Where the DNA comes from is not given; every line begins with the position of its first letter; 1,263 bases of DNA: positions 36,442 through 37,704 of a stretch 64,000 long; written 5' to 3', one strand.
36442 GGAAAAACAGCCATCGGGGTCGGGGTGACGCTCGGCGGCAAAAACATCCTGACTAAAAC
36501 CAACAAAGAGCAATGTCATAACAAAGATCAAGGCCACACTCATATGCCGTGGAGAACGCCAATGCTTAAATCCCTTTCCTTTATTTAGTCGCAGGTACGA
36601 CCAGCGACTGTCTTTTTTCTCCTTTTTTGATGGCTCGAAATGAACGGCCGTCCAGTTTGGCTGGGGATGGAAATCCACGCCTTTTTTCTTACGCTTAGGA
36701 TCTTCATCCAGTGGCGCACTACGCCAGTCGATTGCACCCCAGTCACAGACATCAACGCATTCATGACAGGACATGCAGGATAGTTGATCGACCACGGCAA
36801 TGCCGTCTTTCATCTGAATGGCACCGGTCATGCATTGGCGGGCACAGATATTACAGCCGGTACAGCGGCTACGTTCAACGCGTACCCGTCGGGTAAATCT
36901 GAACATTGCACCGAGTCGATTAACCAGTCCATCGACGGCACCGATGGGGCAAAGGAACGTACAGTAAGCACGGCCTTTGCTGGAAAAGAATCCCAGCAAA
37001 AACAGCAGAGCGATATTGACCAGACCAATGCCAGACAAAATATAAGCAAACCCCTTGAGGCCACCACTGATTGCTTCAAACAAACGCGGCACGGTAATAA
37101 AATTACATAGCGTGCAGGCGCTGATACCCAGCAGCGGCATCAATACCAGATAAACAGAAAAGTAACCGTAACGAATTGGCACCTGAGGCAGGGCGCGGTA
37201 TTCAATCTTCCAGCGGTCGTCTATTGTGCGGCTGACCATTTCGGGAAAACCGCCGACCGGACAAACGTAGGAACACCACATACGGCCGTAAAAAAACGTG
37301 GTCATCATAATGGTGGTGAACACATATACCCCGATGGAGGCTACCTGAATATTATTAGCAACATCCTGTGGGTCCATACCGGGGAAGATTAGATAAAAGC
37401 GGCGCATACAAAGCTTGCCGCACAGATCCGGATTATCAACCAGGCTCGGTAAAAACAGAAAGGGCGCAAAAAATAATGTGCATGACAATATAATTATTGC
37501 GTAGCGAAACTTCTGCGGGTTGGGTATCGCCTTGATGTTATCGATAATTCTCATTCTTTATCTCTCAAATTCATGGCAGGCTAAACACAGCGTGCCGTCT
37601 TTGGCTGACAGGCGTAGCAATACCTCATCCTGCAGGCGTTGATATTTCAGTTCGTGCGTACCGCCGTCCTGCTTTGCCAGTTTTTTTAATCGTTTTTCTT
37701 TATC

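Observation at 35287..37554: NapH/CcoG-like polyferredoxin fused in one polypeptide to a membrane-anchored multiheme cytochrome domain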

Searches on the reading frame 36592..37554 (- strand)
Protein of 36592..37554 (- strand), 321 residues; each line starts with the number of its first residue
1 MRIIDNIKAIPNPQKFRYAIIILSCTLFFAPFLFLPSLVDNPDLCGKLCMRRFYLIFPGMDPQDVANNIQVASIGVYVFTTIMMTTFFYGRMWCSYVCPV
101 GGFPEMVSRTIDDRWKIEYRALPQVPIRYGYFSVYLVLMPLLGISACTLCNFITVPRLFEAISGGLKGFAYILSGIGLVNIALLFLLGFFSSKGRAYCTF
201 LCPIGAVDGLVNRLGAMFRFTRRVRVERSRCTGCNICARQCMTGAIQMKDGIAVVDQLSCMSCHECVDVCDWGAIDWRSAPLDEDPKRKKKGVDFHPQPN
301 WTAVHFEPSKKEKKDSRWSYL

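Call 31: search_solved_structures(query=window:36592-37554:-, max_evalue=1, show_alignments=2)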
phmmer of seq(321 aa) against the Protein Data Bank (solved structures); distinct sequences matched with E-value up to 1: 78 (the best 60 are shown).
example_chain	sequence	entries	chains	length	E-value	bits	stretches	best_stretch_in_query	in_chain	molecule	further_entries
9sw6_G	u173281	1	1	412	6.6e-10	42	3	230-276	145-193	Polyferredoxin protein MvhB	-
9sfi_O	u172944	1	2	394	3.2e-08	36.5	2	198-275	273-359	Ferredoxin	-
9eri_B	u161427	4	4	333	1.8e-07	34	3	228-278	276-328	Na(+)-translocating ferredoxin:NAD(+) oxidoreductase complex subunit B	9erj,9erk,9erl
7zc6_B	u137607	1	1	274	2.3e-07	33.7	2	231-276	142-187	RnfB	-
9bov_B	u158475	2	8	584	3.1e-06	30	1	229-276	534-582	NADH dehydrogenase (Quinone)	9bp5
1clf_A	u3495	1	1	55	3e-05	26.7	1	230-274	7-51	FERREDOXIN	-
9g03_E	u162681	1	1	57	0.00014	24.6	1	230-274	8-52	Ferredoxin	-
9mqx_B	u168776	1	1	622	0.00016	24.3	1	224-275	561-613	NADH:ubiquinone oxidoreductase, NADH-binding (51 kD) subunit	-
7q4w_B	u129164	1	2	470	0.00023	23.8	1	225-276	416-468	Iron hydrogenase HydB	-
6fah_A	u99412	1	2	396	0.00027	23.6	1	224-275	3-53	Caffeyl-CoA reductase-Etf complex subunit CarE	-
7q4v_B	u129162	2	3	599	0.00031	23.4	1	225-276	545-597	Iron hydrogenase HydB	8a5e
9sfi_A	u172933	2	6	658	0.00034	23.3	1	223-278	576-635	CoB--CoM heterodisulfide reductase iron-sulfur subunit A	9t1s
2vpw_B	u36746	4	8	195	0.00046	22.8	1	229-274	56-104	NRFC PROTEIN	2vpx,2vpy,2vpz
8rvv_A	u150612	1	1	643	0.00048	22.8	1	229-278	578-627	H(2):CoB-CoM heterodisulfide,ferredoxin reductase subunit A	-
8rvu_a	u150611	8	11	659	0.00048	22.8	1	229-278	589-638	H(2):CoB-CoM heterodisulfide,ferredoxin reductase subunit A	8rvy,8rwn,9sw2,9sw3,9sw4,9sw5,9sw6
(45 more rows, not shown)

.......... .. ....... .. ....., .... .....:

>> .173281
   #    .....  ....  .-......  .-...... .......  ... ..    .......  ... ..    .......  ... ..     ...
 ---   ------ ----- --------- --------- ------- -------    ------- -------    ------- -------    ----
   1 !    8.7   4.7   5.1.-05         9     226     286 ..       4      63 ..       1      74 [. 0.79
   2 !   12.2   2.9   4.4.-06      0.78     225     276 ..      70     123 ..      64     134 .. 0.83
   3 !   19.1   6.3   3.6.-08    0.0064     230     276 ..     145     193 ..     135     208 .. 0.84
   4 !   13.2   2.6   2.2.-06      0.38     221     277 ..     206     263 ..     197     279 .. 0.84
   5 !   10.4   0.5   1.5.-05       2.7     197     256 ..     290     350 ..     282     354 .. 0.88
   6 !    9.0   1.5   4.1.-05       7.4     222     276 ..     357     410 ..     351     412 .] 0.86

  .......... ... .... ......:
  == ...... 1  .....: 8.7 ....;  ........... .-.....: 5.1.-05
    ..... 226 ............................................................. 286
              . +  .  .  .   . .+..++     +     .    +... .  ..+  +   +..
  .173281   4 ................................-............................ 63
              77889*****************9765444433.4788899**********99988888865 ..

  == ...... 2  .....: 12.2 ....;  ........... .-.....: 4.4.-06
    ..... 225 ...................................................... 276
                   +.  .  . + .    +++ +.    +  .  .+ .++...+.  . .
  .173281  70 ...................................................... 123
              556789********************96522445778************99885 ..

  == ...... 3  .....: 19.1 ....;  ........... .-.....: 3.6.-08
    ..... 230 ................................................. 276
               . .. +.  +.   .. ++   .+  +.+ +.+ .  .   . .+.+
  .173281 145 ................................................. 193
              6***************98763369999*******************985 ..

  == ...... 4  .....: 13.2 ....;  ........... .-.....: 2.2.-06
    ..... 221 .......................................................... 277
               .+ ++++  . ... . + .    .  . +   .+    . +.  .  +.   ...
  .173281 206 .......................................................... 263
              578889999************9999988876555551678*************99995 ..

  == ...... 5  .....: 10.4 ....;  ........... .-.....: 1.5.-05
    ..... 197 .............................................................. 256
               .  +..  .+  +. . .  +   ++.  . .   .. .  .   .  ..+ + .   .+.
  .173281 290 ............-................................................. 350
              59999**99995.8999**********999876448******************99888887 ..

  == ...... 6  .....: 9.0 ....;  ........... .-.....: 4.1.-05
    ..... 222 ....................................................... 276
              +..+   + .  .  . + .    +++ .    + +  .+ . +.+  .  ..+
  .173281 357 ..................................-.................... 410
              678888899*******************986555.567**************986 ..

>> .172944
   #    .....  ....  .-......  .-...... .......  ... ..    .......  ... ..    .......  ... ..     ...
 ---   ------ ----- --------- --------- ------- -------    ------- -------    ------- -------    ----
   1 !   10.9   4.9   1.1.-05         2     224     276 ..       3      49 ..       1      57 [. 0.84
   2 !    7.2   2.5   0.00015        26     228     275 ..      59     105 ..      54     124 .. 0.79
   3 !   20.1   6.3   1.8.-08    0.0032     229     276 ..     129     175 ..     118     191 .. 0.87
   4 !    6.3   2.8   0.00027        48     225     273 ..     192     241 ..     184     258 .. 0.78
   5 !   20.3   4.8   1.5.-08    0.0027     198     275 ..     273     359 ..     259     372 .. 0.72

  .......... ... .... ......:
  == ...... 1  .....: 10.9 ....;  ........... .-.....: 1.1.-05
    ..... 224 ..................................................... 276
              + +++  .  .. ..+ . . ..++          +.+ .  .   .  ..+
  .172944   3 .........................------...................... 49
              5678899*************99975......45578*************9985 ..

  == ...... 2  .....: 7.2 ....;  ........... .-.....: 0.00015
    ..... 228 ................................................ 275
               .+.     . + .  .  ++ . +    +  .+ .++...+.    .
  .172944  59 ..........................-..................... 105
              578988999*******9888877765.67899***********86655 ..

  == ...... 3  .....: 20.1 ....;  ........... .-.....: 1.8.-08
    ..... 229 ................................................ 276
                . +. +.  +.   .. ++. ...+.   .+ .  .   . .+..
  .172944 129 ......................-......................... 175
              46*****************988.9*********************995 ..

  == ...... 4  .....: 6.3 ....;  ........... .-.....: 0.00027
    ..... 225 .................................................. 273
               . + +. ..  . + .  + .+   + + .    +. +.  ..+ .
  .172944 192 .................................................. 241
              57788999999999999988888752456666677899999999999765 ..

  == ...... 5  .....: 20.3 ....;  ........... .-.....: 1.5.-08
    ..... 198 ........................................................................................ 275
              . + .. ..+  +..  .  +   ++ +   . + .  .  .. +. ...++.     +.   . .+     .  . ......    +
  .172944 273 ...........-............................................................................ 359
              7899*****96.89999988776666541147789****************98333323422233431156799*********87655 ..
